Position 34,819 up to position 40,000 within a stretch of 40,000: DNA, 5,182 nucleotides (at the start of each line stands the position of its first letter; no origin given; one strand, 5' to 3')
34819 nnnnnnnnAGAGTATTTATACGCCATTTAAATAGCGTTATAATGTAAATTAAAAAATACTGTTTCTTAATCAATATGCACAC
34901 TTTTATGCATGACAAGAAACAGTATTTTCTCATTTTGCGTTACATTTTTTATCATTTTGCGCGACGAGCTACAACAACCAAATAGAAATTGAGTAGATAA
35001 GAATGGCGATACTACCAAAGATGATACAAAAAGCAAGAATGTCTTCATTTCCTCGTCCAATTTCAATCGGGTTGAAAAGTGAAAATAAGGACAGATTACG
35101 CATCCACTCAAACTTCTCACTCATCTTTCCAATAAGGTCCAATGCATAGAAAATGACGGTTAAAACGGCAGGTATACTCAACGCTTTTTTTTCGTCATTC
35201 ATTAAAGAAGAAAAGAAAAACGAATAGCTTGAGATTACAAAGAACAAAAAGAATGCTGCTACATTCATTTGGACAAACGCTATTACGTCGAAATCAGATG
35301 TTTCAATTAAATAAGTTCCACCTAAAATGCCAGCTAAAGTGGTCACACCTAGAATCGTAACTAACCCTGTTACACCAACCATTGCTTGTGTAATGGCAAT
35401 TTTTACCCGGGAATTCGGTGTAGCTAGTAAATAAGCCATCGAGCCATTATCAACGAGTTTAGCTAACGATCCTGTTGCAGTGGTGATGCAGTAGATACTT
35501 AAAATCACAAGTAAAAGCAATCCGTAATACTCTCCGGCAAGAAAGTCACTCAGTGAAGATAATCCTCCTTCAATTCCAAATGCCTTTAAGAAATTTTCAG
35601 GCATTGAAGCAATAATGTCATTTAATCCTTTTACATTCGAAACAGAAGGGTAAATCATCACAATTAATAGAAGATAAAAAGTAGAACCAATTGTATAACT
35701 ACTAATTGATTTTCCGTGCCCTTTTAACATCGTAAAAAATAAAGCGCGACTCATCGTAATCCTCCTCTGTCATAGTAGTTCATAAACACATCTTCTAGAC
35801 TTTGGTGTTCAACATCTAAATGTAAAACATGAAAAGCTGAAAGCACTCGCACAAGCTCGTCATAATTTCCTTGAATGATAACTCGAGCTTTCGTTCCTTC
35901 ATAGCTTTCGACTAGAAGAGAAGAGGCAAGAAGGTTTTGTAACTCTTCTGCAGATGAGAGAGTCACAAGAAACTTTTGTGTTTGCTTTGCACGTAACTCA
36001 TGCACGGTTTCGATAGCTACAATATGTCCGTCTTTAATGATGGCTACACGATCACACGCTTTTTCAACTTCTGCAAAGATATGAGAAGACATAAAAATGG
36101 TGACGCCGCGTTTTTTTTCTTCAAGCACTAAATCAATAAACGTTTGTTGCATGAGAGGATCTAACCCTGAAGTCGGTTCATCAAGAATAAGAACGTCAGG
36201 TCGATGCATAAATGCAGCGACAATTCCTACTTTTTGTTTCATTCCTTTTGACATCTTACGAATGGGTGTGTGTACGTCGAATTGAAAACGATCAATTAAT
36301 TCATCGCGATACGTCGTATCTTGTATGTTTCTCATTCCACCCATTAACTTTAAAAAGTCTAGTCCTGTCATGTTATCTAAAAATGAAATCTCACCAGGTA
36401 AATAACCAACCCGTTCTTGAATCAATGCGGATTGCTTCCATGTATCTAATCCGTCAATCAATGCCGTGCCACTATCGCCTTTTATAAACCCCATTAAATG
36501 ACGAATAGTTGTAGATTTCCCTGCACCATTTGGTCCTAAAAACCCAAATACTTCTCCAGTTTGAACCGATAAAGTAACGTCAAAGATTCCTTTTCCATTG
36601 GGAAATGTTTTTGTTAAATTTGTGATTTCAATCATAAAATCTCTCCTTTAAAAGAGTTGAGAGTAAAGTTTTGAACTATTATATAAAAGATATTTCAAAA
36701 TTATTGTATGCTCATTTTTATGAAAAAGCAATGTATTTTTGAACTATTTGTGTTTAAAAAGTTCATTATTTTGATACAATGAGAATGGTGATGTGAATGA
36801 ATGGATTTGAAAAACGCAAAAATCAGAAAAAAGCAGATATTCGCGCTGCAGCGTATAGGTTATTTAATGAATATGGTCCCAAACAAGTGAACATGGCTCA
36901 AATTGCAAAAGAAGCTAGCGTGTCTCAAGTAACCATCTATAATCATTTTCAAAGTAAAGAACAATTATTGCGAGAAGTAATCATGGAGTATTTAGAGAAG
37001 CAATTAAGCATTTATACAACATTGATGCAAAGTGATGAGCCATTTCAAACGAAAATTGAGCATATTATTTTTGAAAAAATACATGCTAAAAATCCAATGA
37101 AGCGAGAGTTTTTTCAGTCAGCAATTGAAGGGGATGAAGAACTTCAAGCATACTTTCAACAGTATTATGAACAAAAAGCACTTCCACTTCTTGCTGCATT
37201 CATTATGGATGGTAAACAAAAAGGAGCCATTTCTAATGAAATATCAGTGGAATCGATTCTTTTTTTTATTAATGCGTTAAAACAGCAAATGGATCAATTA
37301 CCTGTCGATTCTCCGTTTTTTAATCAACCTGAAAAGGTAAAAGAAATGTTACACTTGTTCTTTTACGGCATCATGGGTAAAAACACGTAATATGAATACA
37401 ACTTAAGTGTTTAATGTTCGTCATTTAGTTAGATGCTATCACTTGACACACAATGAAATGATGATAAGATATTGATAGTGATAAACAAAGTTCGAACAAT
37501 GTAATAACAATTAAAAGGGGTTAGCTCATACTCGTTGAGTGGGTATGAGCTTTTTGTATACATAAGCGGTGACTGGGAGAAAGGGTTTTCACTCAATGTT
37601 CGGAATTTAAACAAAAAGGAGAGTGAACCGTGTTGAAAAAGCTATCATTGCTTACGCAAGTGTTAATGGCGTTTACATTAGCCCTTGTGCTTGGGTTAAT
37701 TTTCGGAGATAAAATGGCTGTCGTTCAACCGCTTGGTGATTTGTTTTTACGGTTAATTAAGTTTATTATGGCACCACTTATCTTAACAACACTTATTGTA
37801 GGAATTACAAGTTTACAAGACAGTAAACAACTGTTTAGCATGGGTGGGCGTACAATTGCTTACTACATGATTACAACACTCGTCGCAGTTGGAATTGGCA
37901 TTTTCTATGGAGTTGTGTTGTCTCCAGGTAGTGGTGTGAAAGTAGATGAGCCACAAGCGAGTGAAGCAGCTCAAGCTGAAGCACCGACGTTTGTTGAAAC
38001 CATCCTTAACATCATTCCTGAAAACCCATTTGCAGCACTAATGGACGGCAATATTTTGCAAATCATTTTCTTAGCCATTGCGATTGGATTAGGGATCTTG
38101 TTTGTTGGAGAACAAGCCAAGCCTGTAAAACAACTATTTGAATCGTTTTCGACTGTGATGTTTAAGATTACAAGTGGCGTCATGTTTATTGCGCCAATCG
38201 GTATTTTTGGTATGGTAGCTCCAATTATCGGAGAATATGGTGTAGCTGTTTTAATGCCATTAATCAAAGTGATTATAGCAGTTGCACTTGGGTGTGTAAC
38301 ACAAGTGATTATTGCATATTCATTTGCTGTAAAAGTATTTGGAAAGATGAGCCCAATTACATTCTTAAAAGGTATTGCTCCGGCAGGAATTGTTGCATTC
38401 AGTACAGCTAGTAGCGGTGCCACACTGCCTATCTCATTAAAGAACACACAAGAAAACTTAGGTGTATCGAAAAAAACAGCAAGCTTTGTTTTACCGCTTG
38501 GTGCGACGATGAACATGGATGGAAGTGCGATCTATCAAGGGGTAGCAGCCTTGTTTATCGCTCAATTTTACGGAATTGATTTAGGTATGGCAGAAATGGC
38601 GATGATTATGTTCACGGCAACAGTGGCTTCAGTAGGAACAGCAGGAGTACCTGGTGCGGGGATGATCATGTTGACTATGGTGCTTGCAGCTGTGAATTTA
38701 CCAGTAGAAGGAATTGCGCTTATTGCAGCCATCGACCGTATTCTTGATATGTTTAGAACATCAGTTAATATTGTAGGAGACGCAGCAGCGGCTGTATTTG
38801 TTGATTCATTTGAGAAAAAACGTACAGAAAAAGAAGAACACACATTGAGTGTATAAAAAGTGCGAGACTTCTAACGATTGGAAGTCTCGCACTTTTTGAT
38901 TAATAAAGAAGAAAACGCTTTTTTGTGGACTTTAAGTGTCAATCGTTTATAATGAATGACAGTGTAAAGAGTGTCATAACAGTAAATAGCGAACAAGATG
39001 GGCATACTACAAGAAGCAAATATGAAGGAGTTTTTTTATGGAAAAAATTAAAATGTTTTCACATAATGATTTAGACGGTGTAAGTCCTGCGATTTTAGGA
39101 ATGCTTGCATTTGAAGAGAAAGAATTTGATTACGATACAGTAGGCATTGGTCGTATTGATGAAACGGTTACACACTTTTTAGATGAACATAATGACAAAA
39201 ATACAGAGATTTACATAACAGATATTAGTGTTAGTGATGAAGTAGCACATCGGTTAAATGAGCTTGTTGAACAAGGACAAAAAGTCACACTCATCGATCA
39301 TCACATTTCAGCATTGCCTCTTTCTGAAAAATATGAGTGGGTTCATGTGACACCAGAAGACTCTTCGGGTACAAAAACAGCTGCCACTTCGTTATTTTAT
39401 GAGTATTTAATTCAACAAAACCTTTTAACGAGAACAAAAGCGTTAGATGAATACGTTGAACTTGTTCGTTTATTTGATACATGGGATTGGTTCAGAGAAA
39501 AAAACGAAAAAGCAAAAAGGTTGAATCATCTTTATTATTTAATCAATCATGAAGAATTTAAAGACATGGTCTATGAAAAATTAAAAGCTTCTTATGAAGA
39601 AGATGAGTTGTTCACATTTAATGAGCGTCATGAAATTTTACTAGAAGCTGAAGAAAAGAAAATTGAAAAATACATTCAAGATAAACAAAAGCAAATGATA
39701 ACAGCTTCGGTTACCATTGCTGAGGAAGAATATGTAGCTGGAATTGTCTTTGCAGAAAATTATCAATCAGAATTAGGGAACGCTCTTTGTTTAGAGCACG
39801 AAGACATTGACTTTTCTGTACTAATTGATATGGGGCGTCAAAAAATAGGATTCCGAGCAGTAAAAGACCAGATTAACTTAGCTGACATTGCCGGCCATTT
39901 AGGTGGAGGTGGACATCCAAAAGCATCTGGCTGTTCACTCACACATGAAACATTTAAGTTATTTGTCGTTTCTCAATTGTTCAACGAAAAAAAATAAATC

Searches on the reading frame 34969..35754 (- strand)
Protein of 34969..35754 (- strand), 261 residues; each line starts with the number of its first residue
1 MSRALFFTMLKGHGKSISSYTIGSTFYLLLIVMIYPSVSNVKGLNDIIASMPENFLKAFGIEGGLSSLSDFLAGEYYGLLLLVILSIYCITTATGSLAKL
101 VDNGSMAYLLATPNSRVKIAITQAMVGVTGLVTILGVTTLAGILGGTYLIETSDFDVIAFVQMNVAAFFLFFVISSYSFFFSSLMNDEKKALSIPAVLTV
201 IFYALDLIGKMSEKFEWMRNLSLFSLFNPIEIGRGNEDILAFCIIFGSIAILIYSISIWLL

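Call 22: search_protein_families(library=pfam, proteins=[window:34969-35754:-], max_evalue=0.001)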
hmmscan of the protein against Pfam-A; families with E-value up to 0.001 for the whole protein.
window:34969-35754:- (261 aa): 1 family
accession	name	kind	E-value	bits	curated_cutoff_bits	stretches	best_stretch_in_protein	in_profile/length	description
PF12679.13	ABC2_membrane_2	-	6.7e-10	39.1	27.2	1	58-236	72-241/283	ABC-2 family transporter protein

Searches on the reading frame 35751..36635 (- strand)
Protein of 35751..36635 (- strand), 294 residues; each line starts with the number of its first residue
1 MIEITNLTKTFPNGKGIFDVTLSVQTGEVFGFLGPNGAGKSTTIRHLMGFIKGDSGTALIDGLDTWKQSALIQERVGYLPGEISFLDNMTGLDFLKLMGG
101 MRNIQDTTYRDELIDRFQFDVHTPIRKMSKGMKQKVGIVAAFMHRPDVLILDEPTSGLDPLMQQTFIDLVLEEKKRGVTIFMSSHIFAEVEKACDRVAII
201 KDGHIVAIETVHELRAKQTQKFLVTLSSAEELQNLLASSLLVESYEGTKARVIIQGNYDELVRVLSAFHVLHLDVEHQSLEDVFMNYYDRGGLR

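Call 22: search_protein_families(library=pfam, proteins=[window:35751-36635:-], max_evalue=0.001)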
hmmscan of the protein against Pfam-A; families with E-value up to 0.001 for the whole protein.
window:35751-36635:- (294 aa): 2 families
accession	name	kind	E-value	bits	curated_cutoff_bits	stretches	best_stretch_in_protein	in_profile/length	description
PF00005.33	ABC_tran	-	8.1e-26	91.7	25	1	19-156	3-137/137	ABC transporter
PF13304.12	AAA_21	-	2.8e-16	60.9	27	1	121-185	231-298/304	AAA domain, putative AbiEii toxin, Type IV TA system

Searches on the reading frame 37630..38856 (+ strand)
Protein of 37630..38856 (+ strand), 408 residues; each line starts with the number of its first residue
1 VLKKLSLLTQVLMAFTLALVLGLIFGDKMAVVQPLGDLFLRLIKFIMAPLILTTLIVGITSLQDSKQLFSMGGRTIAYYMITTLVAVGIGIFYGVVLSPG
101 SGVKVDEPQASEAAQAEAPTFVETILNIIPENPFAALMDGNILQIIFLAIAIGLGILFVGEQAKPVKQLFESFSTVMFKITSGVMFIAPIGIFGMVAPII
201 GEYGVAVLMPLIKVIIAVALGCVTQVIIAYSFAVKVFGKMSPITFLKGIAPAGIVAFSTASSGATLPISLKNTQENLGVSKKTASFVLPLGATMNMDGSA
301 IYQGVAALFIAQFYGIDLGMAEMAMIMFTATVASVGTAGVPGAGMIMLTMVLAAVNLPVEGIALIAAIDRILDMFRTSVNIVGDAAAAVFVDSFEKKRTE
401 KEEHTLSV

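Call 22: search_protein_families(library=pfam, proteins=[window:37630-38856:+], max_evalue=0.001)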
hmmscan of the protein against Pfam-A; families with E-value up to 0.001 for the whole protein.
window:37630-38856:+ (408 aa): 1 family
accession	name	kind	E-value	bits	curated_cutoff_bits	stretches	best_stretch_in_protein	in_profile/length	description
PF00375.23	SDF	-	3.2e-130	435.1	27.9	1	7-393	1-386/387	Sodium:dicarboxylate symporter family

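Call 43: find_encoding_contigs(protein=window:37630-38856:+, flank=3000, max_places=5)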
Protein window:37630-38856:+ (408 aa): no gene with exactly this product is on record in the collection.

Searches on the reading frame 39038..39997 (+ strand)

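Call 22: search_protein_families(library=pfam, proteins=[window:39038-39997:+], max_evalue=0.001)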
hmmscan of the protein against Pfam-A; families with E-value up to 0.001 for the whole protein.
window:39038-39997:+ (319 aa): 2 families
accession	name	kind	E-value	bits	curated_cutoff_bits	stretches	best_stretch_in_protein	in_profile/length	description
PF01368.27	DHH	-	6.1e-06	27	28.1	1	4-125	2-103/125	DHH family, N-terminal domain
PF02272.25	DHHA1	-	9.3e-06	26.5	25.9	1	255-306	29-89/102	DHHA1 domain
